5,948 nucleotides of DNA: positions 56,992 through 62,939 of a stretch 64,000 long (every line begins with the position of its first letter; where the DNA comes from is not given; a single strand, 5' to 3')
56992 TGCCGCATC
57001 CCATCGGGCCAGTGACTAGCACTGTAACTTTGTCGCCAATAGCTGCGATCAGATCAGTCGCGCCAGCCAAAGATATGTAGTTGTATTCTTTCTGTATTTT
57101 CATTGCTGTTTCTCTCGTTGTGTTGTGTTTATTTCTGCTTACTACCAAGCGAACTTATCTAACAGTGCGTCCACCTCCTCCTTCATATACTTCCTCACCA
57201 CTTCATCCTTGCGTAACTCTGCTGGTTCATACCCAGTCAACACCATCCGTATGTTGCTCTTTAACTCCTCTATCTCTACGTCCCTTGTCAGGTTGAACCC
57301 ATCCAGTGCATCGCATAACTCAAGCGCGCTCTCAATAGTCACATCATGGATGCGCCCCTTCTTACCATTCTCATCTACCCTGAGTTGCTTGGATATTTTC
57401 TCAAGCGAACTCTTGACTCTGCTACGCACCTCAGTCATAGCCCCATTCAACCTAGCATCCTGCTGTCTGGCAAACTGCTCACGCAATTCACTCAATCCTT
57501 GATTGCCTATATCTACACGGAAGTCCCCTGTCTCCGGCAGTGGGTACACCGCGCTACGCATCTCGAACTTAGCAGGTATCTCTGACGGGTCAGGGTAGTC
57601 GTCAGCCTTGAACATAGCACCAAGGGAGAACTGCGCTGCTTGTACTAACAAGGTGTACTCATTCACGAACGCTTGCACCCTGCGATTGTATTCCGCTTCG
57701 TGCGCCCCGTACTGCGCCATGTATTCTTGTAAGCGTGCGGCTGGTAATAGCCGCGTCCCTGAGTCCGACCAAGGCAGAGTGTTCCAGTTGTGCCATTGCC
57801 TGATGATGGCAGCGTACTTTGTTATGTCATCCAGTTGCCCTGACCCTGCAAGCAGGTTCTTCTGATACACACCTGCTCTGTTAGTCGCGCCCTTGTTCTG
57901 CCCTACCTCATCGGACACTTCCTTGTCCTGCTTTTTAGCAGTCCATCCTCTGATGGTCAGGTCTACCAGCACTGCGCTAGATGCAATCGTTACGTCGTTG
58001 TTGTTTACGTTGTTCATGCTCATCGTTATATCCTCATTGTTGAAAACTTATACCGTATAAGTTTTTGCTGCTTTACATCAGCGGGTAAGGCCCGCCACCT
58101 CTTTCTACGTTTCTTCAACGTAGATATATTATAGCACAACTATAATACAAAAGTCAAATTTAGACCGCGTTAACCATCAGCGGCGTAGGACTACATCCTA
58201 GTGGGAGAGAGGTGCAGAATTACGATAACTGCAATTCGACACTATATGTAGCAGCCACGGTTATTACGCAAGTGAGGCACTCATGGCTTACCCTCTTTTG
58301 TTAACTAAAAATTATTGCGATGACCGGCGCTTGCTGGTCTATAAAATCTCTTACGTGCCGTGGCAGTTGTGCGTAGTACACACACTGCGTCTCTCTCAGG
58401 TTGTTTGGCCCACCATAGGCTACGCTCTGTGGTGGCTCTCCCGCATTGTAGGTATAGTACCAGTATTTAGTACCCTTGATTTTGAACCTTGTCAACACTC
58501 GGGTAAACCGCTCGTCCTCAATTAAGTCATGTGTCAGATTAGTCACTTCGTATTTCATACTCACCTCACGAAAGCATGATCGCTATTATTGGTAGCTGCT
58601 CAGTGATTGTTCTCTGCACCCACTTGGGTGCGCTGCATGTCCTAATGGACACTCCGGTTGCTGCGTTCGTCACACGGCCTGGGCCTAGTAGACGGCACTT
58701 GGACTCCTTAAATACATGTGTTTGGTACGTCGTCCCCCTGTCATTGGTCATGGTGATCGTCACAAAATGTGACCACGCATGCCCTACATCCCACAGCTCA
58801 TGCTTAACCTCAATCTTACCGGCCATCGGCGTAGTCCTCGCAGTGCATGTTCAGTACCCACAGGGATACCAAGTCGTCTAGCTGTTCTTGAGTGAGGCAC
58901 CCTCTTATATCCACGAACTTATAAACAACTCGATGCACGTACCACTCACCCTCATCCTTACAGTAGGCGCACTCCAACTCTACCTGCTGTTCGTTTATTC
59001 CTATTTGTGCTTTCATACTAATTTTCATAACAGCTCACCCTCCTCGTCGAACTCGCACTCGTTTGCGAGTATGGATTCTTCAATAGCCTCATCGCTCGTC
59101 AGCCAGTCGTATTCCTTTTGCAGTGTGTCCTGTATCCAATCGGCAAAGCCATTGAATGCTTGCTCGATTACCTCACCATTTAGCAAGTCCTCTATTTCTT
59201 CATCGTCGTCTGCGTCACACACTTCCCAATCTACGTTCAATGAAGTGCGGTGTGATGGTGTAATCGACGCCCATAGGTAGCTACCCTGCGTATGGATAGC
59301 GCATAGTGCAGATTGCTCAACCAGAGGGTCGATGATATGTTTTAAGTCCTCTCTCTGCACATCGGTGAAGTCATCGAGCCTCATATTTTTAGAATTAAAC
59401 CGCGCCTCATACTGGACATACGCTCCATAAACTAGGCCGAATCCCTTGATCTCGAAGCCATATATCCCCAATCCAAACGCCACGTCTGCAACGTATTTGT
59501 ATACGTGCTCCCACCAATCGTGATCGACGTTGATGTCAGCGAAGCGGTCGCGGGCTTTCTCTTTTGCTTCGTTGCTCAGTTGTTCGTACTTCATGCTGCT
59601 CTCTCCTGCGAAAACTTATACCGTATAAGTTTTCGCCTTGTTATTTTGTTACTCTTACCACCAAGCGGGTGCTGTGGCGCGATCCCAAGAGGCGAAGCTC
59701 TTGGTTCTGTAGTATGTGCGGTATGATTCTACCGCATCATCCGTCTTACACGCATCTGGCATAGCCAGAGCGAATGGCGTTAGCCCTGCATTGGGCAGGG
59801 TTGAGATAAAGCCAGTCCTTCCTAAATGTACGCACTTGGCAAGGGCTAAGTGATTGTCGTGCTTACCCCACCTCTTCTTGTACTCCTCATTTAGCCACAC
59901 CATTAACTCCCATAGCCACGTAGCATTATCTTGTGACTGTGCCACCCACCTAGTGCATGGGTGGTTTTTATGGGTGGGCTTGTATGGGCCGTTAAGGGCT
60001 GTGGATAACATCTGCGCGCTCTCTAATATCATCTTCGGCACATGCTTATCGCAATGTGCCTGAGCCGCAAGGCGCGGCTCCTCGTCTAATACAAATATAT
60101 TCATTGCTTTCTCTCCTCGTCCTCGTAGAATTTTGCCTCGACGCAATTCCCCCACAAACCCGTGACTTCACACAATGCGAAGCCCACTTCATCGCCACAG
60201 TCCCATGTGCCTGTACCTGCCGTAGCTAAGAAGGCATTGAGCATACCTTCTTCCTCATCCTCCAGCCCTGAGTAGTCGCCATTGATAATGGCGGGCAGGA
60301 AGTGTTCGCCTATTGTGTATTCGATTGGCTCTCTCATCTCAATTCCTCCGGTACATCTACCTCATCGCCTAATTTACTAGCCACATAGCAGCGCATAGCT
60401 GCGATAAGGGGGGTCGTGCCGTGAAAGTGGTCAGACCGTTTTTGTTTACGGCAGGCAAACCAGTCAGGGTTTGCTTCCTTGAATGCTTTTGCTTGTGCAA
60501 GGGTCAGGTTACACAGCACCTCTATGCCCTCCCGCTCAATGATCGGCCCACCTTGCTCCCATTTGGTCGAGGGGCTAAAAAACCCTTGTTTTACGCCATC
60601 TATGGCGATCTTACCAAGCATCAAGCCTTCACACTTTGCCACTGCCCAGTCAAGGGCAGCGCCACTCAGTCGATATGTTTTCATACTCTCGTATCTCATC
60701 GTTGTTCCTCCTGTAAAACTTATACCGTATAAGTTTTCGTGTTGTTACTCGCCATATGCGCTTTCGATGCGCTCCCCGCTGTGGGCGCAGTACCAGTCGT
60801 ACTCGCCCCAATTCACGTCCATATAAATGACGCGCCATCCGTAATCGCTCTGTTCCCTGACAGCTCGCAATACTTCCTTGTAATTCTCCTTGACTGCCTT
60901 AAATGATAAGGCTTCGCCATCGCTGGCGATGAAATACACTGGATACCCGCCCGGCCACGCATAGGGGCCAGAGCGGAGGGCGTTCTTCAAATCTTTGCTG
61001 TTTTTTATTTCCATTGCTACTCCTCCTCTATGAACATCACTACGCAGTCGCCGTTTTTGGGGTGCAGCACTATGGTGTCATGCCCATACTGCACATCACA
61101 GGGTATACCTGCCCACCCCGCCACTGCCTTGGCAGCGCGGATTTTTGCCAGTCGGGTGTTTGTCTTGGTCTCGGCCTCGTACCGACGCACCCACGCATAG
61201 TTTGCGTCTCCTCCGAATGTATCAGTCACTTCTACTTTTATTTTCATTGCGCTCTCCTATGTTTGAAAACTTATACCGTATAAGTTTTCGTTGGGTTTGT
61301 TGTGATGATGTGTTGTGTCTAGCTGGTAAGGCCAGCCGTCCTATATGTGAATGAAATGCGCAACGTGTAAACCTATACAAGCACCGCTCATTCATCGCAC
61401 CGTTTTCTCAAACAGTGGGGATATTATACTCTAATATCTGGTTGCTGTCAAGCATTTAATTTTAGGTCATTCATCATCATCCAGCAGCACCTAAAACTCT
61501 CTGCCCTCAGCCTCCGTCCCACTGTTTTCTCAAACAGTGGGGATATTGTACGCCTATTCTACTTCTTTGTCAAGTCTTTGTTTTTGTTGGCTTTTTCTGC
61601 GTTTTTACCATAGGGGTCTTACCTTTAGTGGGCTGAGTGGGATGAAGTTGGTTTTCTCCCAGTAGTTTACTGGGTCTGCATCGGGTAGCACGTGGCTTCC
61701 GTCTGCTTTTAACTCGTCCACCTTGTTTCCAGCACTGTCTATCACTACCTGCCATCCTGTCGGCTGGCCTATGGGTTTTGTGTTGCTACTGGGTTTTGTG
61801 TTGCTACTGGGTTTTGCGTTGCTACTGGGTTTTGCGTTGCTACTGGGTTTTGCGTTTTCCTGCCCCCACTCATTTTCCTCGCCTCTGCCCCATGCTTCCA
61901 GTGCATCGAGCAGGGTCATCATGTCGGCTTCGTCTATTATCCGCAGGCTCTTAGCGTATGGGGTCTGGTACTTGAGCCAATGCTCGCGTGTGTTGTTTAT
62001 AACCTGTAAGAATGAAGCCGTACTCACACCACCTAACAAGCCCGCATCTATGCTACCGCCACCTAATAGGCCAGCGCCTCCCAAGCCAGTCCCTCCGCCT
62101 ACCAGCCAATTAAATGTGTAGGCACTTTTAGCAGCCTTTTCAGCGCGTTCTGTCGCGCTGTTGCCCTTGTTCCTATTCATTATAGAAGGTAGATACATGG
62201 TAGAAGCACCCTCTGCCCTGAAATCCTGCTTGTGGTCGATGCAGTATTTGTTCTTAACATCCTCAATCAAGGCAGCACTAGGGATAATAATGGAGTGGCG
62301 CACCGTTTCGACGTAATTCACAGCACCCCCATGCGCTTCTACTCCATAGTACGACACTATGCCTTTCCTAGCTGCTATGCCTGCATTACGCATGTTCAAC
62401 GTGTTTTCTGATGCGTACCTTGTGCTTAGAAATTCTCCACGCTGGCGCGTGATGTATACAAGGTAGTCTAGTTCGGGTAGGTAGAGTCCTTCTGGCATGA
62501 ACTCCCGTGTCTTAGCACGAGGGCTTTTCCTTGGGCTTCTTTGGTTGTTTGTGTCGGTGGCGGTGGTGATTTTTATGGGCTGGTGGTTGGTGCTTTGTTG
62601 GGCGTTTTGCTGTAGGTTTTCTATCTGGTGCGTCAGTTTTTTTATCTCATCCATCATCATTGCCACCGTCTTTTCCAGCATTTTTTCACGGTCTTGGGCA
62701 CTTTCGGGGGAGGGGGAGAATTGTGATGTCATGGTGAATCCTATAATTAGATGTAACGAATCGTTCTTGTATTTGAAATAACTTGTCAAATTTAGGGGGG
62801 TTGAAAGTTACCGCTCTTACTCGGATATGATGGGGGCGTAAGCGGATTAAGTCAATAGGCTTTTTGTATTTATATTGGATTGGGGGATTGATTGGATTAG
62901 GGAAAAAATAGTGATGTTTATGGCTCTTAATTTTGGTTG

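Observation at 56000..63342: A perfectly conserved 23-bp inverted repeat occurs seven times in the early region, usually 15-19 nt upstream of a start codon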

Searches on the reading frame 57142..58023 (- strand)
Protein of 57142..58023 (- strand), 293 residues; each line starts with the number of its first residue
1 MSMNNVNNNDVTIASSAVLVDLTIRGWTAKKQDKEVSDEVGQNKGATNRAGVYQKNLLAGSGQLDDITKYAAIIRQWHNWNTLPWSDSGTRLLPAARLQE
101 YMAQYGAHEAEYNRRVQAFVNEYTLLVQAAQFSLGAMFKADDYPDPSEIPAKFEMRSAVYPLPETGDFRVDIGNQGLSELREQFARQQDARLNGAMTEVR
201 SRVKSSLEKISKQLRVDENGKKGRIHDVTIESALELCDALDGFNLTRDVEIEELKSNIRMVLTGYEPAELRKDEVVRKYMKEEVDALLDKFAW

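Call 19: search_protein_families(library=pfam, proteins=[window:57142-58023:-], max_evalue=0.01)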
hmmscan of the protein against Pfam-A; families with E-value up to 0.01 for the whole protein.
window:57142-58023:- (293 aa): 0 families

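Call 20: search_protein_families(library=phrogs, proteins=[window:57142-58023:-], max_evalue=0.01)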
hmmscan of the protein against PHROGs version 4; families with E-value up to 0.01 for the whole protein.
window:57142-58023:- (293 aa): 0 families

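Call 46: search_dna_similar(query=window:57142-58023:-, collection=phages, mode=protein, max_rows=30)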
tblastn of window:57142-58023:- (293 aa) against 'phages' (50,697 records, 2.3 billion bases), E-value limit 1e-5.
Records with a match: 3; places in all: 3; records where one place covers at least 80% of the query: 3.
Best place of each record, by identity: <60% 3.
By first word of the organism name: Planktothrix 2; Synechococcus 1.
By host as written in the record: Synechococcus sp. 1; - 1; Planktothricoides raciborskii 1.
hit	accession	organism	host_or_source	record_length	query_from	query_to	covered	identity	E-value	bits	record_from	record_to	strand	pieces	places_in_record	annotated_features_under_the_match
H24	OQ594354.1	Synechococcus phage MinM2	Synechococcus sp.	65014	2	291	99%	27.6%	5e-25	110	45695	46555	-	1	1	DUF3150 domain-containing protein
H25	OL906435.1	Planktothrix phage Pag-Yong1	Planktothrix agardhii FACHB-1261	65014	2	291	99%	27.6%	5e-25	110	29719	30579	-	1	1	hypothetical protein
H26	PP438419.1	Planktothrix phage Pra-JY27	Planktothricoides raciborskii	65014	2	291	99%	27.6%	5e-25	110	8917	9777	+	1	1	hypothetical protein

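Call 77: find_related_loci(query=A2, collection=viral_contigs, flank=10000)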
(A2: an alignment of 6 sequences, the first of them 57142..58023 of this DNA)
Query A2 (293 aa) in viral_contigs; peptide patterns used: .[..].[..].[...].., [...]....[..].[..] (x = any residue, [..] = any of these).
599 stretches matched a pattern (row limit reached: there are more); 515 encode a relative of the query (tblastn E <= 1e-3); the best 80 are kept; 80 distinct loci.
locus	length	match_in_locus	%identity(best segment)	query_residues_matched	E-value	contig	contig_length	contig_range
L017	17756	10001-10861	52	1-292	2e-95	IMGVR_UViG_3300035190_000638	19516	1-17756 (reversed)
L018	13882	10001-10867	51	2-292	3e-94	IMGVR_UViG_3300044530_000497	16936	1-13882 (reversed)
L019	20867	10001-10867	51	2-292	3e-94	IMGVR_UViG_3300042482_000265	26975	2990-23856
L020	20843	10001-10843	44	13-293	3e-74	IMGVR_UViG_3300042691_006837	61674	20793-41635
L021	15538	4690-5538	42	11-293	2e-72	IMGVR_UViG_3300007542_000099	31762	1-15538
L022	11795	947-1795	42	11-293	6e-71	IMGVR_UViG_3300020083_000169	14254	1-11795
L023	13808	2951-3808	42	8-293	2e-70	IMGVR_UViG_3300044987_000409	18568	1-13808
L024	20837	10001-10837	42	13-291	4e-70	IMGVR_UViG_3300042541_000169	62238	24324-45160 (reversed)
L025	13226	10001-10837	42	13-291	4e-70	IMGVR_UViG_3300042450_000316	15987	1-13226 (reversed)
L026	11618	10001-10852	43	11-293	2e-69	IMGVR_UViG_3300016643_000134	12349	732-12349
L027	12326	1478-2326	41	11-293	2e-69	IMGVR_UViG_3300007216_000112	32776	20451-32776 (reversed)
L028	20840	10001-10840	40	13-292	5e-69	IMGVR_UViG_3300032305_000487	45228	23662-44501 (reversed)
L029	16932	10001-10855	41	13-292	4e-69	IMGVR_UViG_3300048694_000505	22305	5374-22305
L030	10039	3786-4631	41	13-293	3e-69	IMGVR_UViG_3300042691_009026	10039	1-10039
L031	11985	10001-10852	42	8-291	2e-68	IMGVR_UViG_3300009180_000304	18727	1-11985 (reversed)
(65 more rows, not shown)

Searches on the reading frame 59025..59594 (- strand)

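Call 19: search_protein_families(library=pfam, proteins=[window:59025-59594:-], max_evalue=0.01)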
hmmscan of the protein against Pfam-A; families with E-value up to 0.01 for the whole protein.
window:59025-59594:- (189 aa): 0 families

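Call 20: search_protein_families(library=phrogs, proteins=[window:59025-59594:-], max_evalue=0.01)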
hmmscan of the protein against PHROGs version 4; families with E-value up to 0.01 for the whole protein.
window:59025-59594:- (189 aa): 2 families
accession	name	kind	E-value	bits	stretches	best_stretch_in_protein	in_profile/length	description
phrog_5162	-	unknown function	9.8e-19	68.7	1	1-187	10-196/201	-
phrog_38384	-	unknown function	0.0083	17.3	0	145-188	13-53/54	-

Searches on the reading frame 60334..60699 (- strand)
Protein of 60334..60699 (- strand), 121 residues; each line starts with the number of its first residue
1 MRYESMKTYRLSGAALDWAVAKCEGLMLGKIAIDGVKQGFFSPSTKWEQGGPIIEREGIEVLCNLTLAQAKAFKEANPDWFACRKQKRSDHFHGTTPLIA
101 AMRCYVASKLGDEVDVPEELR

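Call 19: search_protein_families(library=pfam, proteins=[window:60334-60699:-], max_evalue=0.01)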
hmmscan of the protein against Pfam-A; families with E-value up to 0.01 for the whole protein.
window:60334-60699:- (121 aa): 1 family
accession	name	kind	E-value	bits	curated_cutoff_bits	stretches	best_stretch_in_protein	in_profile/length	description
PF10765.14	Phage_P22_NinX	-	1.2e-19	71.1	22.6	1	11-109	5-114/114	Bacteriophage P22, NinX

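Call 20: search_protein_families(library=phrogs, proteins=[window:60334-60699:-], max_evalue=0.01)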
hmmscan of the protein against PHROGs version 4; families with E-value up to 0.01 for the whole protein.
window:60334-60699:- (121 aa): 2 families
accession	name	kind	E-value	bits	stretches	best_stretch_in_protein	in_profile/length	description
phrog_4389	-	unknown function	2.4e-30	106.5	1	4-120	4-133/135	-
phrog_444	-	unknown function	2.1e-05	25.7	1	31-106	41-113/121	-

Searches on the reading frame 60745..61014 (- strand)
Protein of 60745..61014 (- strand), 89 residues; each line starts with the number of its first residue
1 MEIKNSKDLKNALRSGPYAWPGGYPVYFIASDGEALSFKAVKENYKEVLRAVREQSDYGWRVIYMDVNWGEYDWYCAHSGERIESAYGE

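Call 19: search_protein_families(library=pfam, proteins=[window:60745-61014:-], max_evalue=0.01)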
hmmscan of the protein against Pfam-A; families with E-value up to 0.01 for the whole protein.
window:60745-61014:- (89 aa): 0 families

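Call 20: search_protein_families(library=phrogs, proteins=[window:60745-61014:-], max_evalue=0.01)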
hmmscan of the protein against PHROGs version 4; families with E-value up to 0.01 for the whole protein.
window:60745-61014:- (89 aa): 2 families
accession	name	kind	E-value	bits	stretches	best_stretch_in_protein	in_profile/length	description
phrog_18452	-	DNA, RNA and nucleotide metabolism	3.1e-22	79.6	1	6-89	10-91/98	DNA ligase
phrog_18238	-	unknown function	1.4e-12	48.6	1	23-89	54-120/122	-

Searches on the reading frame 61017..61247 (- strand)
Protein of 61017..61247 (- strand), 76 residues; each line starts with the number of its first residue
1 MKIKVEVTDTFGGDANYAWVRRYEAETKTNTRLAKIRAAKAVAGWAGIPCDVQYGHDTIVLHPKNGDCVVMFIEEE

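Call 19: search_protein_families(library=pfam, proteins=[window:61017-61247:-], max_evalue=0.01)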
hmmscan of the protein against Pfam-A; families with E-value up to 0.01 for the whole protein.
window:61017-61247:- (76 aa): 0 families

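Call 20: search_protein_families(library=phrogs, proteins=[window:61017-61247:-], max_evalue=0.01)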
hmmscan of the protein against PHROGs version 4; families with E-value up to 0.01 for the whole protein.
window:61017-61247:- (76 aa): 1 family
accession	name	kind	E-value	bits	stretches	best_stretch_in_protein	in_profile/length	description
phrog_22729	-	unknown function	7.2e-06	27.3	1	4-24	6-26/97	-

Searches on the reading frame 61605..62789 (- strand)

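Call 19: search_protein_families(library=pfam, proteins=[window:61605-62789:-], max_evalue=0.01)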
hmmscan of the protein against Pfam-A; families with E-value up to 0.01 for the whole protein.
window:61605-62789:- (394 aa): 1 family
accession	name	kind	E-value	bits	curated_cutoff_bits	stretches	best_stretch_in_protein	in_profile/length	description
PF02996.22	Prefoldin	-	0.007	16.7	23.2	0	30-68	81-119/120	Prefoldin subunit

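Call 20: search_protein_families(library=phrogs, proteins=[window:61605-62789:-], max_evalue=0.01)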
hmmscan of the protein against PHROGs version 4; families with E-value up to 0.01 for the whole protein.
window:61605-62789:- (394 aa): 0 families
